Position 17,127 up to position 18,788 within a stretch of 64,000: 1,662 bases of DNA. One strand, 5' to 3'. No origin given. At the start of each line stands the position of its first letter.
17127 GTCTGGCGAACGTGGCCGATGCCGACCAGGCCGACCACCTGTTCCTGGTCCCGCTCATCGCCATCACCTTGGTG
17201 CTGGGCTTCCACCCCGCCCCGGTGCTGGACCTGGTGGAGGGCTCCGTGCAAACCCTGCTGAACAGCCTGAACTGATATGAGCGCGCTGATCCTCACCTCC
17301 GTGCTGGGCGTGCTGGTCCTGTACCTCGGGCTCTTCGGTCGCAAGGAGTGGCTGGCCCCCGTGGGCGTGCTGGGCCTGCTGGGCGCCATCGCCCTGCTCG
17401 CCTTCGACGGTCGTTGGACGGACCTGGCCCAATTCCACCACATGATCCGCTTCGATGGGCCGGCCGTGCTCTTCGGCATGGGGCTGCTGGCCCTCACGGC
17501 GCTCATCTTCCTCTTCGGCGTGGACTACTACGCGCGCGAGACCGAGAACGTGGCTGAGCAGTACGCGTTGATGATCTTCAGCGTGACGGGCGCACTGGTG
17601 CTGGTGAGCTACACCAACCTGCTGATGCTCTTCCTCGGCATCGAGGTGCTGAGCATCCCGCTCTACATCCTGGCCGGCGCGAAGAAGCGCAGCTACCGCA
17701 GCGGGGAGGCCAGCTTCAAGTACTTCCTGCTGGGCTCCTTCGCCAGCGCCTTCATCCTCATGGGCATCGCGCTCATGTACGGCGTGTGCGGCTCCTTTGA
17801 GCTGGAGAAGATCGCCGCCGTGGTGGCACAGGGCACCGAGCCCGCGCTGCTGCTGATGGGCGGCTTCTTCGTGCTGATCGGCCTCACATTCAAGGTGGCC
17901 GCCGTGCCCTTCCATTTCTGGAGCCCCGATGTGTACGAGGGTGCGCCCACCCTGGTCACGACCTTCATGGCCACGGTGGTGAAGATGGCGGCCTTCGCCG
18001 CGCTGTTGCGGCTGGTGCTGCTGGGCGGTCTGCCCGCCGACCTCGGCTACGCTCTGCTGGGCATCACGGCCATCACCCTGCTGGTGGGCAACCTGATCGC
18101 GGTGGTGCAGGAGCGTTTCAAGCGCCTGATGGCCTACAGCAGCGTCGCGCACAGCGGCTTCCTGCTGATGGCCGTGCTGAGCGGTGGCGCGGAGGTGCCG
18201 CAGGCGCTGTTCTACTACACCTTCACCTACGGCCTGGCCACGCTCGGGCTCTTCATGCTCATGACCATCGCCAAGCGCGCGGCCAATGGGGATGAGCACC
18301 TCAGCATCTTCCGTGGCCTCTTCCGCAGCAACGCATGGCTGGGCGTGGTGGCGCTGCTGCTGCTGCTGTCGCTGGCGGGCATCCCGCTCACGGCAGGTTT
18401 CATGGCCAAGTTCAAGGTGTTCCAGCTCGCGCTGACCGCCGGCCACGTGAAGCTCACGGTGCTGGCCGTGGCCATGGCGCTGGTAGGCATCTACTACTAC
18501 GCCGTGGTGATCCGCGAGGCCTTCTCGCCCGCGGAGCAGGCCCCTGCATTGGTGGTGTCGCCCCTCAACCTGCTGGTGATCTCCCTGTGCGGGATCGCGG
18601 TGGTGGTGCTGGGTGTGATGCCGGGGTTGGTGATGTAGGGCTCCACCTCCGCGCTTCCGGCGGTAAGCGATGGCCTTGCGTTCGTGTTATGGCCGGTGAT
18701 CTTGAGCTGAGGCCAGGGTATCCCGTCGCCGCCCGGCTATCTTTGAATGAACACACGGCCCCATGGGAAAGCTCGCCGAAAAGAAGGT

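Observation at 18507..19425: Second TA cassette flanked by a diverged duplication of the nuoN 3' end (attL/attR-like)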

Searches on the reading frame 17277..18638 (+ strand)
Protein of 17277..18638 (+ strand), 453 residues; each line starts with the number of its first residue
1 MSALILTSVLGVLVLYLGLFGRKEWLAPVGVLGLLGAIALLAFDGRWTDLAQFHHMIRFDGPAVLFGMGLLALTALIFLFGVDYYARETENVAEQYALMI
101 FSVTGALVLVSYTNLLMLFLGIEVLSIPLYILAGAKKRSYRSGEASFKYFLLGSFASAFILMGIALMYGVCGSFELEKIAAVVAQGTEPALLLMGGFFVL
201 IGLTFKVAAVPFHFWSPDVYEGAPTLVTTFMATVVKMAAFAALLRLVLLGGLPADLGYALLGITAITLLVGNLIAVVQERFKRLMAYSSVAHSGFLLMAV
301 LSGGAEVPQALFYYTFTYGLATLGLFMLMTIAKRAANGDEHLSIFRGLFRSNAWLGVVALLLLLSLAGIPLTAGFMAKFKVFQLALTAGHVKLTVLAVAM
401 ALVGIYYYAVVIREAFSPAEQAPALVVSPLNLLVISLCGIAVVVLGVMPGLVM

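Call 6: search_protein_families(library=pfam, proteins=[window:17277-18638:+], max_evalue=0.1)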
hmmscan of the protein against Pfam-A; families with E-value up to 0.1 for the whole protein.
window:17277-18638:+ (453 aa): 1 family
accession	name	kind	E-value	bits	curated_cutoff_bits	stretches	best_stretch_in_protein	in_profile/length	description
PF00361.26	Proton_antipo_M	-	6e-66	223.1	21.5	1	114-400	3-290/294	NADH:quinone oxidoreductase/Mrp antiporter, TM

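Call 8: find_related_loci(query=window:17277-18635:+, collection=genome_contigs, flank=6000)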
Query window:17277-18635:+ (453 aa) in genome_contigs; peptide patterns used: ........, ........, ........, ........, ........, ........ (x = any residue, [..] = any of these).
600 stretches matched a pattern (row limit reached: there are more); 585 encode a relative of the query (tblastn E <= 1e-3); the best 80 are kept; 80 distinct loci.
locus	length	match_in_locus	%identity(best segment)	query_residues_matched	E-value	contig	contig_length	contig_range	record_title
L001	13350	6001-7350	70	1-450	0e+0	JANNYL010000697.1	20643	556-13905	MAG: Flavobacteriales bacterium isolate VAR_34_concoct_196_sub VAR_34_k141_3034307, whole genome shotgun sequence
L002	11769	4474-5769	73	21-453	0e+0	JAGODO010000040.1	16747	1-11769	MAG: Flavobacteriales bacterium isolate Go_SlAct_bin_91 Go_SlAct_13812_length_16747_cov_7.869134, whole genome shotgun s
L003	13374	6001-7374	70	1-453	0e+0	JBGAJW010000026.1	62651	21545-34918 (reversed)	MAG: Flavobacteriales bacterium isolate MAG_AAO_H125.21 AAOH125-21_opera_contig_1385, whole genome shotgun sequence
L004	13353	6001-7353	69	1-450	0e+0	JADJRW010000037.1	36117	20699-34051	MAG: Flavobacteriales bacterium isolate Hade_18-Q3-R52-61_BATAC.255 tig00043599-10-361020, whole genome shotgun sequence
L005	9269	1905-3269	64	1-452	1e-174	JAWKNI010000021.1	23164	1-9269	MAG: Flavobacteriales bacterium isolate AC3.41 AC3.41.fa-21, whole genome shotgun sequence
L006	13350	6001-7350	69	1-449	1e-172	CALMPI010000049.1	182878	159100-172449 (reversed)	MAG TPA_asm: uncultured Flavobacteriales bacterium isolate SRR2107183_bin.102_CONCOCT_v1.1_MAG genome assembly, contig:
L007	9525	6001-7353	64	1-452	1e-170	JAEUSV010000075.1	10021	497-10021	MAG: Flavobacteriales bacterium isolate new MAG-312 k141_3731795, whole genome shotgun sequence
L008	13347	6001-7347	66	1-449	5e-167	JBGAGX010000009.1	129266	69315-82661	MAG: Flavobacteriales bacterium isolate MAG_MBR_H125.12 MBRH125-12_opera_contig_753, whole genome shotgun sequence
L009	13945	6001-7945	60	1-452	4e-166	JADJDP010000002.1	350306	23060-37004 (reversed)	MAG: Flavobacteriales bacterium isolate Aved_18-Q3-R54-62_MAXAC.228_sub tig00010681-10-3508160, whole genome shotgun seq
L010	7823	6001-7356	61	1-449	3e-165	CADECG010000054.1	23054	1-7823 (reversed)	MAG: uncultured Bacteroidetes bacterium isolate Bacteroidetes sp. RBC076 genome assembly, contig: MAG076_54, whole genom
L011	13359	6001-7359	61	1-452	1e-161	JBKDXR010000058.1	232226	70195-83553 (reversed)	MAG: Flavobacteriales bacterium isolate samp_4376_concoct_992 samp_4376_514750, whole genome shotgun sequence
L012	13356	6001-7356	62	1-451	1e-161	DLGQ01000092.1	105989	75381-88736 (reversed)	MAG TPA_asm: Flavobacteriales bacterium UBA7690 UBA7690_contig_259, whole genome shotgun sequence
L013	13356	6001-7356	60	1-449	6e-161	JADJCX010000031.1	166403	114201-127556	MAG: Flavobacteriales bacterium isolate Aved_18-Q3-R54-62_BATAC.823_sub tig00375578-10-1665950, whole genome shotgun seq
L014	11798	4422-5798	60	1-452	5e-161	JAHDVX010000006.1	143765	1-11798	MAG: Flavobacteriales bacterium isolate BAC5 NODE_368_length_143765_cov_10.394162, whole genome shotgun sequence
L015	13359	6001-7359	60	1-452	2e-159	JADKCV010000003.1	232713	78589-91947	MAG: Flavobacteriales bacterium isolate OdNE_18-Q3-R46-58_MAXAC.100_sub tig00005758-10-2320870, whole genome shotgun seq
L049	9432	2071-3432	52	1-450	3e-136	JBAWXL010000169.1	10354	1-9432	MAG: Bacteroidota bacterium isolate ELA062 MAG062_169, whole genome shotgun sequence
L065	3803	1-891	69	154-449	2e-129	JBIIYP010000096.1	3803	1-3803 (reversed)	MAG: Flavobacteriales bacterium isolate ME2005-10-10_3300044625_group2_bin128 Rohwer_bin943_scaffold_37558_c1, whole gen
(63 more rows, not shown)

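Call 17: search_protein_families(library=pfam, proteins=[L065:1019-1258:+, L065:1273-1632:+, L065:1768-2388:+, L049:3481-3711:+, L049:3943-4605:-], max_evalue=0.05)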
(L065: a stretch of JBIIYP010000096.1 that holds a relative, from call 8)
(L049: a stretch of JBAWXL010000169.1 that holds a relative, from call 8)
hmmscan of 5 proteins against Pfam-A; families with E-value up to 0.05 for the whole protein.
L065:1019-1258:+ (79 aa): 2 families
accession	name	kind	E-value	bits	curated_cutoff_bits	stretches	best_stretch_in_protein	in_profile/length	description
PF25402.1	PH_28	-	0.0046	17.5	27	1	4-61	13-61/110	Kinetoplastid PH-like domain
PF13711.11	DUF4160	-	0.011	16.4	23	1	2-59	19-65/65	Domain of unknown function (DUF4160)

L065:1273-1632:+ (119 aa): 1 family
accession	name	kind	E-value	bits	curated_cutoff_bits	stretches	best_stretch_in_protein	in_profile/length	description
PF10387.14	DUF2442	-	5.6e-05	23.7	23.9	1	3-79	1-70/72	Protein of unknown function (DUF2442)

L065:1768-2388:+ (206 aa): 2 families
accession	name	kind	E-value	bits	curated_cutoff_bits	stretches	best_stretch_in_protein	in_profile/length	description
PF10544.15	T5orf172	-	4.9e-15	56.3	20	1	6-92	2-99/101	T5orf172 domain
PF13455.12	MUG113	-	2.3e-13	50.9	22.3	1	19-91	1-71/73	Meiotically up-regulated gene 113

L049:3481-3711:+ (76 aa): 1 family
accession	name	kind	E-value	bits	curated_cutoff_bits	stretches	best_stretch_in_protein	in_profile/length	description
PF16805.11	Trans_coact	-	0.014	15.7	25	1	48-73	32-57/73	Phage late-transcription coactivator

L049:3943-4605:- (220 aa): 0 families

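Call 18: find_related_loci(query=window:17277-18635:+, collection=metagenome_contigs, flank=4000)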
Query window:17277-18635:+ (453 aa) in metagenome_contigs; peptide patterns used: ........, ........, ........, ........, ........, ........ (x = any residue, [..] = any of these).
600 stretches matched a pattern (row limit reached: there are more); 556 encode a relative of the query (tblastn E <= 1e-3); the best 80 are kept; 80 distinct loci.
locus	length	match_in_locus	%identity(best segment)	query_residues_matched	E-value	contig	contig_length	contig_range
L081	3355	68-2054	72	21-453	0e+0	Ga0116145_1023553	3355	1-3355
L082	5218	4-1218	75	49-453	0e+0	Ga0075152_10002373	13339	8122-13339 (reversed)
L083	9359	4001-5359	65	1-452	2e-179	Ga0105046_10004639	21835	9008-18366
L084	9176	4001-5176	73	45-438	2e-176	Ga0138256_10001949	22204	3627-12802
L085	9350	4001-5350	69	1-449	2e-175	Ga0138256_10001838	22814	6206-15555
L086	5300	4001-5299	68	1-433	5e-174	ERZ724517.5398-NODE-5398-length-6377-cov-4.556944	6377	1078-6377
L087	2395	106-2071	61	1-452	0e+0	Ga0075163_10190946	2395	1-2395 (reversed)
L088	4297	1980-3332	60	1-452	1e-171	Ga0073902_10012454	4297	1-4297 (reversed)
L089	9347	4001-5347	63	1-444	2e-165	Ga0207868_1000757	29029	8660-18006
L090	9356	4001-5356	61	1-451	2e-163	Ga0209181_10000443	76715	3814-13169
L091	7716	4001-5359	60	1-452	9e-160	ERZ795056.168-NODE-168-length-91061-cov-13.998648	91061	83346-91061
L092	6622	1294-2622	60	1-443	8e-155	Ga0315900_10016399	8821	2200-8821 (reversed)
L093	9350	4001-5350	54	1-447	1e-151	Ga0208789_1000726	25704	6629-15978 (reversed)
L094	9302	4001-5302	58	20-451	1e-149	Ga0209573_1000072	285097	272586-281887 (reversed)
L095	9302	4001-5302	58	20-451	3e-149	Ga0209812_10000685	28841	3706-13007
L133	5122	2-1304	99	282-453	4e-103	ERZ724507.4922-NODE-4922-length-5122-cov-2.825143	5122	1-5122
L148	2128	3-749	69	202-450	2e-104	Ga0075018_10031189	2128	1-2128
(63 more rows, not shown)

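Call 44: search_protein_families(library=pfam, proteins=[L001:7834-8007:+, L001:8000-8371:+, L148:1206-1421:+, L148:1364-1783:+, L094:5397-5639:+, L094:5639-5992:+], max_evalue=0.05)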
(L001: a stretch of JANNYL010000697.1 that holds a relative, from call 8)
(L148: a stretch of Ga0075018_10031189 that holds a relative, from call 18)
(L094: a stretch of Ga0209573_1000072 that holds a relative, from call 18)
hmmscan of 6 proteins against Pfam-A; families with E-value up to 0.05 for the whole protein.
L001:7834-8007:+ (58 aa): 0 families

L001:8000-8371:+ (124 aa): 1 family
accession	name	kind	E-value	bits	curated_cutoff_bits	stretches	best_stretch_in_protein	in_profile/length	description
PF01850.27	PIN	-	1.3e-15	58.5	23.6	1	7-113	2-117/120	PIN domain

L148:1206-1421:+ (72 aa): 2 families
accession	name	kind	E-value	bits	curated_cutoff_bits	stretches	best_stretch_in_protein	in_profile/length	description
PF19891.5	DUF6364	-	0.00011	23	27.3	1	1-60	1-58/70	Family of unknown function (DUF6364)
PF02697.20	VAPB_antitox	-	0.016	16.4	27.9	1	21-64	14-59/69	Putative antitoxin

L148:1364-1783:+ (140 aa): 3 families
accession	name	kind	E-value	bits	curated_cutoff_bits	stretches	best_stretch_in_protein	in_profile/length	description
PF01850.27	PIN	-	7.2e-16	59.3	23.6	1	19-129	1-113/120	PIN domain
PF10130.15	PIN_2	-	0.0062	17.2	22.4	1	21-129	2-114/133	PIN domain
PF13470.12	PIN_3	-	0.0097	17.2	27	1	19-122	2-107/115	PIN domain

L094:5397-5639:+ (81 aa): 1 family
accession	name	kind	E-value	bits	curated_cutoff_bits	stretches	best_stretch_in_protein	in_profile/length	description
PF04255.20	DUF433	-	9.7e-23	80.2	23.6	1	10-64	1-55/56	Protein of unknown function (DUF433)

L094:5639-5992:+ (118 aa): 2 families
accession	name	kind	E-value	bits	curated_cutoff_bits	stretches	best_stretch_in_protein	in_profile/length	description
PF18480.7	DUF5615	-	1.3e-21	77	23.8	1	2-109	1-109/110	Domain of unknown function (DUF5615)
PF01850.27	PIN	-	0.03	15.4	23.6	0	34-60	90-116/120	PIN domain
